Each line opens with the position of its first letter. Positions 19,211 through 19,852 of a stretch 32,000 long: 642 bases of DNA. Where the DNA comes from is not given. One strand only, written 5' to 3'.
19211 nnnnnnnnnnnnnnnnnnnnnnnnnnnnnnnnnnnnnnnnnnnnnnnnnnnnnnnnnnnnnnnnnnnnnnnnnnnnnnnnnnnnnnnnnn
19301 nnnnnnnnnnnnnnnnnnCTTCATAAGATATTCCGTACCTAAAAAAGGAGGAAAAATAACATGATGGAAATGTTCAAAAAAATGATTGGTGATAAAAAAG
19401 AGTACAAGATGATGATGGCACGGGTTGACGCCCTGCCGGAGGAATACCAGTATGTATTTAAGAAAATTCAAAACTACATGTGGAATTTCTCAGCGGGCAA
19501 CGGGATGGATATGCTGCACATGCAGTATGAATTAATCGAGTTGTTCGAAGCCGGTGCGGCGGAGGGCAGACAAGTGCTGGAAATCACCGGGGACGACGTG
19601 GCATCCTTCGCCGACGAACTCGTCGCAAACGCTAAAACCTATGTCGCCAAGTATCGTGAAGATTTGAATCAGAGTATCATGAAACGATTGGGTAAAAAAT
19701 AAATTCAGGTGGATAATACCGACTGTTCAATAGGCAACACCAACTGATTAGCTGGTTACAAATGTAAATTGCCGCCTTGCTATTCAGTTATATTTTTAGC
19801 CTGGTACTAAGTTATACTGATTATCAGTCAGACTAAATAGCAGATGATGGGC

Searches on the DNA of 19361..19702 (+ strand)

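Call 42: search_rna_families(source=L094, start=850, end=1500, threshold=evalue, max_evalue=0.001, show_alignments=1)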
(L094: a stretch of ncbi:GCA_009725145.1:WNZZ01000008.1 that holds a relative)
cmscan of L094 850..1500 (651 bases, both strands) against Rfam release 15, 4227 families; matches with E-value up to 0.001: 1.
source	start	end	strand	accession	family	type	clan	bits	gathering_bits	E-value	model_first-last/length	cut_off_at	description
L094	1030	1294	+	RF00230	T-box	Cis-reg; leader;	-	108.6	93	4.6e-25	1-219/219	no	T-box leader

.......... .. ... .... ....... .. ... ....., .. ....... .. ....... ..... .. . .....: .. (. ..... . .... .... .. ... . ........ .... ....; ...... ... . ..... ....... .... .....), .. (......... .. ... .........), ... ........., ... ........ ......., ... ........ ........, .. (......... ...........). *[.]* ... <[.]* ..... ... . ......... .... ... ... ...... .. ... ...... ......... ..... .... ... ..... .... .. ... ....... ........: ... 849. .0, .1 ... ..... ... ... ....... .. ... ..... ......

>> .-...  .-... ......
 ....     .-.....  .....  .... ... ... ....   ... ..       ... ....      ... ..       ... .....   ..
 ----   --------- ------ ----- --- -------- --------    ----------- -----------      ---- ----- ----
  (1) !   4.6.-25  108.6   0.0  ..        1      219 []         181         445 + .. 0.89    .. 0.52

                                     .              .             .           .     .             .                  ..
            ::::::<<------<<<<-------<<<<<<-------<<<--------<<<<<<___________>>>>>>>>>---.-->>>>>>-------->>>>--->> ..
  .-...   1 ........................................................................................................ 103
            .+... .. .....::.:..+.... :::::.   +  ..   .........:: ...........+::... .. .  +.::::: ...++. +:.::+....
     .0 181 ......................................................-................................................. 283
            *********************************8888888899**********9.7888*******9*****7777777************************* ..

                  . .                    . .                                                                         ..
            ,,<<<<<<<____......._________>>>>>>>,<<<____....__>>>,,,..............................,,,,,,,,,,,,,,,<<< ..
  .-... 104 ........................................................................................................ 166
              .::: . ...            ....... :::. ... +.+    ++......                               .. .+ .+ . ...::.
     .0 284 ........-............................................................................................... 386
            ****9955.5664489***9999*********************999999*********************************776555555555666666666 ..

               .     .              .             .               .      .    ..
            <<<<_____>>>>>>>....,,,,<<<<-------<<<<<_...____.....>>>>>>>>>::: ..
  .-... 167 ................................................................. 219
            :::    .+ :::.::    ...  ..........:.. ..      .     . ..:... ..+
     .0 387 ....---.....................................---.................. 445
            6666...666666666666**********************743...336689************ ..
